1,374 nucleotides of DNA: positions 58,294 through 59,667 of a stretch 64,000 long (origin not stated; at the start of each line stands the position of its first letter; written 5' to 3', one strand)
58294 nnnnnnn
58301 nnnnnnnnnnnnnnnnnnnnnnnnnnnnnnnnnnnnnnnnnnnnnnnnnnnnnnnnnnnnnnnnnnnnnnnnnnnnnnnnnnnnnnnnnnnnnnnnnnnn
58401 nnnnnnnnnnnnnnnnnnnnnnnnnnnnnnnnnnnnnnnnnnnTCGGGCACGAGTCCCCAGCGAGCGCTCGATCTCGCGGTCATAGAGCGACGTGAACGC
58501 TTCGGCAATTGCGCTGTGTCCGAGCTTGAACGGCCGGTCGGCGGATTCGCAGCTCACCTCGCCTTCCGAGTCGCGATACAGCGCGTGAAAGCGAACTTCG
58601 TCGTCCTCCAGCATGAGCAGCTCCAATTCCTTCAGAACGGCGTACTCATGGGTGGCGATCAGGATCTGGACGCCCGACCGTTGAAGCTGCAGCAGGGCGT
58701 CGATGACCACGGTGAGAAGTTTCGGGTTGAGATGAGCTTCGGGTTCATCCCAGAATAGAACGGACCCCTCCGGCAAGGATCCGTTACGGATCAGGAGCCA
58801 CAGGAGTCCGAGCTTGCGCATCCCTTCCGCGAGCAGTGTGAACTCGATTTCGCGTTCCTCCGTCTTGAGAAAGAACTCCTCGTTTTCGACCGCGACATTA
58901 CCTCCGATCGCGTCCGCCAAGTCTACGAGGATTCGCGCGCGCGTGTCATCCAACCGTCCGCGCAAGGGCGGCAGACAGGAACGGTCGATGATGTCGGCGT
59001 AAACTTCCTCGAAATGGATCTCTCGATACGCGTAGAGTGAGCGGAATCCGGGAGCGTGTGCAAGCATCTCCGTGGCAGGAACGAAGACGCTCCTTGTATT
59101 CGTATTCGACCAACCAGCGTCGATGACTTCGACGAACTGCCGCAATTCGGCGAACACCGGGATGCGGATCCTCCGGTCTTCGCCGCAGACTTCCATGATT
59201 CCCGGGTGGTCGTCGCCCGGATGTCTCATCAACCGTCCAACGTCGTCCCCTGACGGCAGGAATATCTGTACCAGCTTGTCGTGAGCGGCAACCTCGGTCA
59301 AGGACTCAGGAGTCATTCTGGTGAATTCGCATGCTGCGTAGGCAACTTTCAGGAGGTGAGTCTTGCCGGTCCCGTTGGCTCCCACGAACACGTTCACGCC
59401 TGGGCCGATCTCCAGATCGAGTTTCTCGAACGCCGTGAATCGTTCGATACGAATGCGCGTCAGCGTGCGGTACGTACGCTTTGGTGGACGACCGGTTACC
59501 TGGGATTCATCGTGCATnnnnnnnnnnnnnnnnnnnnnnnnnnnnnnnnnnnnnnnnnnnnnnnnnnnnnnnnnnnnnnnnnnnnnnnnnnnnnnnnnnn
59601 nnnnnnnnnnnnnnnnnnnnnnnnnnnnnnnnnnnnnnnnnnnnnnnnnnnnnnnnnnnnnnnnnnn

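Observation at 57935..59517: Lower-GC two-gene module: ABC/OLD-like ATPase coupled to a small PD-(D/E)xK-like protein (candidate defence system)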

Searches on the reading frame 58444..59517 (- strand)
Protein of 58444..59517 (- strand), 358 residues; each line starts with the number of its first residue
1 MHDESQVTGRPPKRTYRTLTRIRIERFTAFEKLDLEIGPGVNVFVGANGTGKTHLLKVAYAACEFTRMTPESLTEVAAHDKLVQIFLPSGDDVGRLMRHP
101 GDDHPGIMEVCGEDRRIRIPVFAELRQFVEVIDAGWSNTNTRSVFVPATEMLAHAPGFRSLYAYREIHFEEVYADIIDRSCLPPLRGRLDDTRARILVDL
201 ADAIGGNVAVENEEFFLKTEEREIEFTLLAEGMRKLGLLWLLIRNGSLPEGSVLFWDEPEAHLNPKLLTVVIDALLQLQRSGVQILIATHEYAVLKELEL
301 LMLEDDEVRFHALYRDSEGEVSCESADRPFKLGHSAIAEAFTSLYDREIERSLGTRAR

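Call 6: search_protein_families(library=pfam, proteins=[window:58444-59517:-], max_evalue=1)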
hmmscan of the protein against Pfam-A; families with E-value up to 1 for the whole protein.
window:58444-59517:- (358 aa): 7 families
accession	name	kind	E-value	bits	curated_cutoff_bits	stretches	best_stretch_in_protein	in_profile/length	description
PF13304.12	AAA_21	-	9.8e-20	72.2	27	2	189-295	185-303/304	AAA domain, putative AbiEii toxin, Type IV TA system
PF13175.12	AAA_15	-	2.6e-12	47.5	32.1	2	211-290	284-369/374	AAA ATPase domain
PF02463.25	SMC_N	-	1.9e-07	31.2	40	1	19-57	2-42/220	RecF/RecN/SMC N terminal domain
PF13476.12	AAA_23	-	4.9e-06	27.7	27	1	21-56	1-36/201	AAA domain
PF24389.1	ORC-CDC6-like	-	0.025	13.8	27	1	30-88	26-79/571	ORC-CDC6-like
PF00005.33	ABC_tran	-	0.084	13.9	25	1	33-59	4-31/137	ABC transporter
PF13604.12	AAA_30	-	0.2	11.8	27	1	40-64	19-43/191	AAA domain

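Call 7: search_protein_families(library=padloc, proteins=[window:58444-59517:-], max_evalue=1)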
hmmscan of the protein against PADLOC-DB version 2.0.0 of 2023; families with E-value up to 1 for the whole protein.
window:58444-59517:- (358 aa): 131 families (the best 25 are shown)
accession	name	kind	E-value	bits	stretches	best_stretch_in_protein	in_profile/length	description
PDLC04213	HEC-02A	-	4.5e-111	369.6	1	19-354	3-335/337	-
PDLC04146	HEC-02B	-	2.9e-59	198.8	1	19-316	2-308/344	-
PDLC04214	HEC-02A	-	1.4e-54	183.7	1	19-352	2-336/338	-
PDLC02980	AriA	-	1.1e-21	76.1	2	199-295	220-303/304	-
PDLC02981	AriAB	-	2.7e-17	60.7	2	215-316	295-394/694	-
PDLC03878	NsnB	-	2e-14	52.1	2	247-318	233-308/345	-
PDLC02979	AriA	-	3e-14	51.6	2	212-291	284-369/373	-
PDLC02335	AbiLi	-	1.6e-13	48.4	1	17-311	48-251/326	AbiLi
PDLC04570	PDC-M31A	-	3e-13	47.7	2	254-323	293-362/395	-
PDLC04135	mad3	-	2.4e-12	45.1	2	19-68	2-51/374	mads_3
PDLC00098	GajA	-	2.9e-12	44.1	2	19-66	3-50/534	AAA ATPase domain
PDLC00096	GajA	-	7.2e-12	42.8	2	19-55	3-40/630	AAA ATPase domain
PDLC00298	PtuA1|PtuA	-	2.5e-11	41.3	2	19-57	3-41/423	AAA ATPase domain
PDLC00271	PtuA1|PtuA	-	2.6e-11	41.7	2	19-60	3-44/421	AAA ATPase domain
PDLC04180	HEC-01A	-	2.9e-11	41.2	2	233-298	260-324/382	-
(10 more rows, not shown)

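Call 8: search_protein_families(library=ncbifam, proteins=[window:58444-59517:-], max_evalue=1)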
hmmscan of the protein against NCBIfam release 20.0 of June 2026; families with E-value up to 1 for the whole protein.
window:58444-59517:- (358 aa): 71 families (the best 25 are shown)
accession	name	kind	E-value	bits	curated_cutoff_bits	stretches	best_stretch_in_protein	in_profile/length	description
NF047739.1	antiphage_MADS3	equivalog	1.6e-09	37.4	420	2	19-59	2-41/427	methylation-associated defense system AAA family ATPase MAD3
NF041760.1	PtuA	equivalog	1.8e-08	33.8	500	1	17-56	50-89/524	retron Ec78 anti-phage system effector ATPase PtuA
NF038234.1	retron_eff_Eco8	equivalog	3.2e-08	32.7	250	2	18-58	2-42/679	retron Eco8 family effector endonuclease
TIGR02673.1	FtsE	equivalog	6.8e-08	32.4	264.85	2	252-298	157-203/214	cell division ATP-binding protein FtsE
TIGR03608.1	L_ocin_972_ABC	subfamily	1.3e-07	31.3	254.85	1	250-298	152-200/206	putative bacteriocin export ABC transporter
TIGR00611.2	recf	equivalog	1.5e-07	30.9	172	1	19-79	1-61/339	DNA replication/repair protein RecF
TIGR01166.1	cbiO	subfamily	3.8e-06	26.5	211.8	1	252-292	147-187/190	cobalt ABC transporter, ATP-binding protein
NF002572.0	PRK02224.1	equivalog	4.4e-06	25.3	1087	1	19-63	3-47/888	DNA double-strand break repair ATPase Rad50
NF040873.1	AztA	equivalog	1.1e-05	25.1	220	2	28-59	6-38/191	zinc ABC transporter ATP-binding protein AztA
TIGR01188.1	drrA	subfamily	1.4e-05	24.6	312.45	1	222-292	118-184/302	daunorubicin resistance ABC transporter, ATP-binding protein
NF041035.1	Rad50_Halo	equivalog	1.9e-05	23.3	1000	1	19-76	3-60/883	DNA double-strand break repair ATPase Rad50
TIGR02857.1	CydD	equivalog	3e-05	23.2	435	1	252-299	478-524/529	thiol reductant ABC exporter subunit CydD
NF000355.4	ribo_prot_ABC_F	equivalog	4.4e-05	22.5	380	1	23-59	322-359/499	ribosomal protection-like ABC-F family protein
NF008338.0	PRK11124.1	equivalog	6.2e-05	22.6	369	1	250-297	159-206/242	arginine ABC transporter ATP-binding protein ArtP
TIGR03864.1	PQQ_ABC_ATP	hypoth_equivalog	6.8e-05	22.4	302.25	2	28-58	15-46/236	ABC transporter, ATP-binding subunit, PQQ-dependent alcohol dehydrogenase system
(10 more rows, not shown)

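Call 9: search_protein_families(library=phrogs, proteins=[window:58444-59517:-], max_evalue=1)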
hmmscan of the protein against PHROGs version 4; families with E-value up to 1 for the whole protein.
window:58444-59517:- (358 aa): 16 families
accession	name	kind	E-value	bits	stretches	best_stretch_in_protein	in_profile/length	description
phrog_14430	-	unknown function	1.6e-24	88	2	194-350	279-442/444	-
phrog_8323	-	unknown function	3.7e-14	53.2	2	15-59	47-91/623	-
phrog_3940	-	unknown function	2.1e-12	47.6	2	19-69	5-55/537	-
phrog_4747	-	unknown function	1e-10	42.4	2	236-290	312-374/610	-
phrog_9802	-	unknown function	1.1e-10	42.2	2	19-63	5-49/438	-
phrog_5836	-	unknown function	1.5e-09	37.4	2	216-297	272-352/1071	-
phrog_8066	-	unknown function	3.2e-09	37.2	1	250-298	383-432/522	-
phrog_293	-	moron, auxiliary metabolic gene and host takeover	1.9e-08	33.8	2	250-295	566-611/1058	ABC transporter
phrog_7507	-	unknown function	1.8e-06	28.5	1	18-63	3-48/483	-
phrog_13167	-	unknown function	2.8e-05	24.2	1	218-303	306-391/477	-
phrog_21420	-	unknown function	0.00065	19.3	1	250-300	525-575/654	-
phrog_2392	-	moron, auxiliary metabolic gene and host takeover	0.00089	18.7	1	252-298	637-682/726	ABC transporter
phrog_19212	-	unknown function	0.001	18.7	1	222-295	332-409/550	-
phrog_77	-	DNA, RNA and nucleotide metabolism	0.01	15.3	1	18-56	297-337/967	SbcC-like subunit of palindrome specific endonuclease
phrog_800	-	head and packaging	0.37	10.3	1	19-72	8-65/511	terminase small subunit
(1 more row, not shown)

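Call 15: find_homologous_proteins(query=window:58444-59517:-)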
Query window:58444-59517:- (358 aa): 4539 proteins with E <= 0.001 among 8000 candidates; the best 120 are listed.
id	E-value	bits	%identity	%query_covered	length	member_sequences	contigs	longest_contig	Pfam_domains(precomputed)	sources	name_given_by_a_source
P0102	3.1e-237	804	100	100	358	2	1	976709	PF13175.13,PF13476.13,PF02463.26,PF13304.13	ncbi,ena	-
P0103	2.0e-196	670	85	99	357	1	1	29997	PF13175.13,PF13476.13,PF02463.26,PF13304.13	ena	-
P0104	1.5e-190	651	82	100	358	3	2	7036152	PF13175.13,PF13476.13,PF02463.26,PF13304.13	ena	-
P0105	1.7e-189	647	82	100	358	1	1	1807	PF13175.13,PF13476.13,PF02463.26,PF13304.13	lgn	-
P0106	8.2e-189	645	81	100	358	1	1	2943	PF13175.13,PF13476.13,PF02463.26,PF13304.13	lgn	-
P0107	7.6e-186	635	80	100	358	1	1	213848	PF13175.13,PF13476.13,PF02463.26,PF13304.13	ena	-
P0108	3.8e-182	623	80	100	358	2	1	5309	PF13175.13,PF13476.13,PF02463.26,PF13304.13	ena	-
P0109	2.9e-178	610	76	100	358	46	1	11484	PF13175.13,PF13476.13,PF02463.26,PF13304.13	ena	-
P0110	1.5e-176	605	76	100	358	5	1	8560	PF13175.13,PF13476.13,PF02463.26,PF13304.13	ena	-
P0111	1.0e-170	585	74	100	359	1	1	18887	PF13175.13,PF13476.13,PF02463.26,PF13304.13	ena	-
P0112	1.0e-166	572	73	100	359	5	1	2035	PF13175.13,PF13476.13,PF02463.26,PF13304.13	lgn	-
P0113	2.6e-160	551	70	99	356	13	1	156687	PF13175.13,PF02463.26,PF13304.13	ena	-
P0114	9.9e-160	549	69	99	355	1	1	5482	PF13175.13,PF13476.13,PF02463.26,PF13304.13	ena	-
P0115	1.0e-159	549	71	100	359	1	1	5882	PF13175.13,PF13476.13,PF02463.26,PF13304.13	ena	-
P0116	3.1e-154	531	70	94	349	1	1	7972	PF13175.13,PF13476.13,PF02463.26,PF13304.13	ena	-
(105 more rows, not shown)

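Call 26: search_solved_structures(query=window:58444-59517:-, max_evalue=0.01)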
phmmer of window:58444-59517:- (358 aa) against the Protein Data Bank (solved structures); distinct sequences matched with E-value up to 0.01: 26.
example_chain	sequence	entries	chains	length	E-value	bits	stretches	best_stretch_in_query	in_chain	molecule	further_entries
9vkz_A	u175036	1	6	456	2.6e-05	26.6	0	222-301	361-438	Retron Ec78 probable ATPase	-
9kjx_B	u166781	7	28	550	3e-05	26.4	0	223-304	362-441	AAA family ATPase | Retron I-A effector PtuA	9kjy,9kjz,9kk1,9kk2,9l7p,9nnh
9vh1_D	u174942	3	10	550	4.1e-05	26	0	222-302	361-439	Retron Ec78 probable ATPase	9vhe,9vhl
9nnb_C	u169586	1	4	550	7.8e-05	25.1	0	223-304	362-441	Retron I-A effector PtuA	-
22bu_B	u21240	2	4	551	0.00011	24.6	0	222-304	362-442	AAA family ATPase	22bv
4u00_A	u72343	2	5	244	0.00012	24.4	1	249-298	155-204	Amino acid ABC transporter, ATP-binding protein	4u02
9nnk_C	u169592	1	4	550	0.00013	24.4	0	225-304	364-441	Retreon I-A effector PtuA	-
9u9y_A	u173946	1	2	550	0.00019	23.8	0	223-304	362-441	AAA family ATPase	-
8tzj_A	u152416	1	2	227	0.00037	22.8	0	251-294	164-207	Cell division ATP-binding protein FtsE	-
8tzk_A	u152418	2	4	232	0.00039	22.8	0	251-294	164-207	Cell division ATP-binding protein FtsE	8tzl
3qkt_A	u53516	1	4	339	0.0004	22.7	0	19-88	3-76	DNA double-strand break repair rad50 ATPase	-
3qku_A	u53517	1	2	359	0.0005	22.4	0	19-88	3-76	DNA double-strand break repair rad50 ATPase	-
8idb_A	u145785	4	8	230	0.00052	22.4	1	252-303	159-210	Cell division ATP-binding protein FtsE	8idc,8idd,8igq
4yms_J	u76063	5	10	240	0.00053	22.3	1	249-305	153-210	ABC-type polar amino acid transport system, ATPase component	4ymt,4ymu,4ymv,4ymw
9n69_A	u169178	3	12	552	0.00054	22.3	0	223-297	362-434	AAA family ATPase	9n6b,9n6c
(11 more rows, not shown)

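Call 35: predict_structure(alignment_id=A2)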
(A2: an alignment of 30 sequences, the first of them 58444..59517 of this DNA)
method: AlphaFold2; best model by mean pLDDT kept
length: 358 residues; sequences in the alignment: 30
mean_pLDDT: 81.5   pTM: 0.83
mean pLDDT of the five models: 81.5, 77.9, 77.6, 75.4, 74.7
residues with pLDDT >= 90: 135; 70-90: 154; 50-70: 45; < 50: 24
segments of 3 or more residues with pLDDT < 50: 1-13, 154-158
pLDDT, mean of each block of 10 residues (from residue 1): 36 62 92 93 90 93 89 88 82 81 85 90 72 85 83 49 54 81 84 94 90 84 84 86 92 89 77 95 94 88 92 90 90 75 64 56
secondary structure, 60 per line:
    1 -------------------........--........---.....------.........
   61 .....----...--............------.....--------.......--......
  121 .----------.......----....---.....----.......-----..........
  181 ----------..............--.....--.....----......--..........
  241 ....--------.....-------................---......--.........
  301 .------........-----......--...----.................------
elements in order: E20-27 E30-37 E41-45 H52-65 H75-86 H93-96 E106-112 E115-121 E132-135 E143-146 H150-154 H159-165 H171-180 H191-204 E207-211 E214-218 E223-225 H231-244 E253-257 H265-280 E284-289 H292-301 E308-315 E321-326 H336-352

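Call 38: fold_search(model_id=the predicted structure, library=pdb)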
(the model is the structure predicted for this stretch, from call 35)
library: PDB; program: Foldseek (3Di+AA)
matches with E <= 10: 1487; with E <= 0.001: 855
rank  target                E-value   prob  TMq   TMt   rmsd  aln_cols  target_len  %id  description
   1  8eea_B                2.3e-13  1.00  0.50  0.48   9.4       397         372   12  Structure of E.coli Septu (PtuAB) complex (released 2023-12-27)
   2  4nck_B                4.5e-13  1.00  0.51  0.57   9.0       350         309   13  Crystal Structure of Pyrococcus furiosis Rad50 R797G mutation (released 2014-03-05)
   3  4nck_A                9.0e-13  1.00  0.50  0.56   8.1       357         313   13  Crystal Structure of Pyrococcus furiosis Rad50 R797G mutation (released 2014-03-05)
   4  9n69_D                9.0e-13  1.00  0.49  0.42  10.5       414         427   13  Structure of the retron IA complex with HNH nuclease in the "down" orientation (released 2025-04-23)
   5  4nch_B                1.1e-12  1.00  0.49  0.56   7.5       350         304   13  Crystal Structure of Pyrococcus furiosis Rad50 L802W mutation (released 2014-03-05)
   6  5h68_A                2.6e-12  1.00  0.52  0.56   7.6       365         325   13  Crystal structure of an engaged dimer of the Geobacillus stearothermophilus SMC head domain (released 2017-03-15)
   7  8eea_A                2.9e-12  1.00  0.48  0.46  10.1       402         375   13  Structure of E.coli Septu (PtuAB) complex (released 2023-12-27)
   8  8ee4_D                3.0e-12  1.00  0.47  0.43  10.9       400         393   13  Structure of PtuA (released 2024-01-03)
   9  4ncj_A                3.8e-12  1.00  0.51  0.57   9.0       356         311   13  Crystal Structure of Pyrococcus furiosis Rad50 R805E mutation with ADP Beryllium Flouride (released 2014-03-05)
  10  8sux_F                4.3e-12  1.00  0.48  0.47  10.5       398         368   12  Structure of E. coli PtuA hexamer (released 2024-01-10)
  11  9kk2_E                5.1e-12  1.00  0.50  0.37  10.3       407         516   15  Cryo-EM structure of the Retron-Eco7 complex (state 5) (released 2025-11-12)
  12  9kjy_E                5.4e-12  1.00  0.49  0.36  12.7       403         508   17  Cryo-EM structure of the Retron-Eco7 complex (state 2) (released 2025-11-12)
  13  9n6b_B                6.8e-12  1.00  0.46  0.34  12.7       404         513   13  Structure of the retron IA complex with HNH nuclease in the "up" orientation (released 2025-04-23)
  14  9n69_C                7.2e-12  1.00  0.49  0.41   9.9       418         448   14  Structure of the retron IA complex with HNH nuclease in the "down" orientation (released 2025-04-23)
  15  3qkt_B                8.1e-12  1.00  0.49  0.54  10.6       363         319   13  Rad50 ABC-ATPase with adjacent coiled-coil region in complex with AMP-PNP (released 2011-03-30)
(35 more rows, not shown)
